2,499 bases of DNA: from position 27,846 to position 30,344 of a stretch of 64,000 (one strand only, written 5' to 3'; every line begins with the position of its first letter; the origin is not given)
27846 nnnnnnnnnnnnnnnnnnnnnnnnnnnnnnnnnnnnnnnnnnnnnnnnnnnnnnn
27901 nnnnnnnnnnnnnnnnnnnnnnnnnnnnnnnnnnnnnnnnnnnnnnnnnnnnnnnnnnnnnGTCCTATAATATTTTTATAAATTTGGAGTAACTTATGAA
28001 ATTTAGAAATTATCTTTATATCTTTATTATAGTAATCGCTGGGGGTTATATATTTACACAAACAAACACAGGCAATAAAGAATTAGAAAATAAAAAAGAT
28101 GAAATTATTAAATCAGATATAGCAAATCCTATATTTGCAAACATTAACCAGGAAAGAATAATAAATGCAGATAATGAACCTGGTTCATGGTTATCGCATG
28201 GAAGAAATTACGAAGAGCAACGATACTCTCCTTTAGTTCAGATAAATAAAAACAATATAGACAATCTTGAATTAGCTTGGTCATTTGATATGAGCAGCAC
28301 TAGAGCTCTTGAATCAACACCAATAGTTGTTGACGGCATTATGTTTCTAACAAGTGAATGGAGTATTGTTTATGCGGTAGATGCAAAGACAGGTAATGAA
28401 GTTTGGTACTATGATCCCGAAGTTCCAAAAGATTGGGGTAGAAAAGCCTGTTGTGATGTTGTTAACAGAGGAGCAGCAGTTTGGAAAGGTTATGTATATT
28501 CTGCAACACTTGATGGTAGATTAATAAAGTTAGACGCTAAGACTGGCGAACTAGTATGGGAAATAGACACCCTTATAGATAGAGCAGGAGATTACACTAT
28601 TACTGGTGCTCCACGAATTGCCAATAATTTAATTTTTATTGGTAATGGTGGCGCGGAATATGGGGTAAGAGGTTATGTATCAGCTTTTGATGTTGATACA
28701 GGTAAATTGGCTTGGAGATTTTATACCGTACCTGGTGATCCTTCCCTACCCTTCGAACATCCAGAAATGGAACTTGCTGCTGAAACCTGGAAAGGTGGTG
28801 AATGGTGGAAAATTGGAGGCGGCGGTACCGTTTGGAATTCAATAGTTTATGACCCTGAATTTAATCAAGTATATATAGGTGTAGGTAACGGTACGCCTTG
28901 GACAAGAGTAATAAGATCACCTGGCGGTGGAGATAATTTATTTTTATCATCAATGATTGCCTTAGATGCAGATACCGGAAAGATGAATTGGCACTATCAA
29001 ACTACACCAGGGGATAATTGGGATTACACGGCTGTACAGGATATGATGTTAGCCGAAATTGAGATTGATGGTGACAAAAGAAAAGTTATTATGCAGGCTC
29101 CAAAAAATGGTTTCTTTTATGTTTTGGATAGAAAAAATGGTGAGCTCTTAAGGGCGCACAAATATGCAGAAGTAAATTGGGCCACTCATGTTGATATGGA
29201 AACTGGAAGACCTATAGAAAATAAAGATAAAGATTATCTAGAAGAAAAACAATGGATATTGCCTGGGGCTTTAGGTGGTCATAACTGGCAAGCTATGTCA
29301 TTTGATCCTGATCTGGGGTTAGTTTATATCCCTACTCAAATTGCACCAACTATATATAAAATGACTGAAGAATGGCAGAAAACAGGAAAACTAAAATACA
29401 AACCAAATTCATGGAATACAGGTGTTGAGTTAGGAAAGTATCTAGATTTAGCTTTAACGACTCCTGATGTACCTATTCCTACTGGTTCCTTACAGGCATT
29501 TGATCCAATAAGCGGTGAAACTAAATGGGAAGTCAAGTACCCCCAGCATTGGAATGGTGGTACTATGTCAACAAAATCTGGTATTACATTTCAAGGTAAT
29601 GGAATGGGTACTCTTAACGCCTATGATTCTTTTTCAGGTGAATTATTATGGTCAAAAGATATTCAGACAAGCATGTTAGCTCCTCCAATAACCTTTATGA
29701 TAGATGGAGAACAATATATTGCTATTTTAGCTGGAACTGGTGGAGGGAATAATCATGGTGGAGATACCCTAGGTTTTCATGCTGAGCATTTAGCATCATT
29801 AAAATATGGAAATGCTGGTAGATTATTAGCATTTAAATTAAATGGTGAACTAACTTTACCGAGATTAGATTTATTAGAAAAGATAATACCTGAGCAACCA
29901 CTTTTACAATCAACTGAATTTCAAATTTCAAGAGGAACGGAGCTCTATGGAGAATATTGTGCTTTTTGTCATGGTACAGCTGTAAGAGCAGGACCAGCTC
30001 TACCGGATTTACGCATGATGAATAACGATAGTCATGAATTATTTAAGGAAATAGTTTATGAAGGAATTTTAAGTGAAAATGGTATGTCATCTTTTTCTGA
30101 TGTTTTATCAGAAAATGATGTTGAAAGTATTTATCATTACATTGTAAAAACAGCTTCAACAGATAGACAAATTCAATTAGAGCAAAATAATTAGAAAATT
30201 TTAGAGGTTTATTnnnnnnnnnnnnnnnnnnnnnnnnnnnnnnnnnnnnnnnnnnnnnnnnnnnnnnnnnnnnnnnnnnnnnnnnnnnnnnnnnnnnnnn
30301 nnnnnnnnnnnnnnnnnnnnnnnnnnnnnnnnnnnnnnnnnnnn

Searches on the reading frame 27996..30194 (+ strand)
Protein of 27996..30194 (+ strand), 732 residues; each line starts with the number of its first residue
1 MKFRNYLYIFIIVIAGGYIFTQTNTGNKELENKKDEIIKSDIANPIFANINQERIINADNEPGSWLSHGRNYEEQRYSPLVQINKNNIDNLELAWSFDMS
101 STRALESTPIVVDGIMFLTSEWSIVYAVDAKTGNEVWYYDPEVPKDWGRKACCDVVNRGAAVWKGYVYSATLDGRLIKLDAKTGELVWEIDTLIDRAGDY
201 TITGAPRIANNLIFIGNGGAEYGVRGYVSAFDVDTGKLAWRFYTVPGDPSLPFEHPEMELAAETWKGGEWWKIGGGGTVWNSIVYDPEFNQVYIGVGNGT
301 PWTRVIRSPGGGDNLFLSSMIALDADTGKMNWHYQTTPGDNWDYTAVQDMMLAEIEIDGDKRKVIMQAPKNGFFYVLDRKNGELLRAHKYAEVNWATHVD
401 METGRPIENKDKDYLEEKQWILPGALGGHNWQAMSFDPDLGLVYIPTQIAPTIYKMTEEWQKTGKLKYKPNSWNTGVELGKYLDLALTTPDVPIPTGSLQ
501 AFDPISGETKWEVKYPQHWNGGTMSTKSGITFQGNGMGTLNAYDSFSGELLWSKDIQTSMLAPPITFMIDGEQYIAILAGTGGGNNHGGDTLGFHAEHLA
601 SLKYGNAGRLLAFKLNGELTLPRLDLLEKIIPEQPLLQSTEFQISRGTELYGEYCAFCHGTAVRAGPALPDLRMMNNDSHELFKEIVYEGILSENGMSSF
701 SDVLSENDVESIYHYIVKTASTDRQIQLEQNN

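Call 13: search_protein_families(library=pfam, proteins=[window:27996-30194:+])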
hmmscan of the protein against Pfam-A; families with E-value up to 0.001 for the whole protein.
window:27996-30194:+ (732 aa): 4 families
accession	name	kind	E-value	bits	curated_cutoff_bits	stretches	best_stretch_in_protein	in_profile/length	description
PF01011.28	PQQ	-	1.6e-82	278.5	26.7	2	65-385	1-335/595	Glucose/ethanol/alcohol dehydrogenase, beta-propeller domain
PF13360.13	PQQ_2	-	3.3e-28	99.4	27.6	2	124-252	4-107/233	Outer membrane protein assembly factor BamB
PF13570.13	Beta-prop_ACSF4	-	1.2e-14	55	133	1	87-244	77-212/329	Beta-alanine-activating enzyme, beta-propeller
PF13442.11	Cytochrome_CBB3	-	3.7e-10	40.4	27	1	643-716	2-68/68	Cytochrome C oxidase, cbb3-type, subunit III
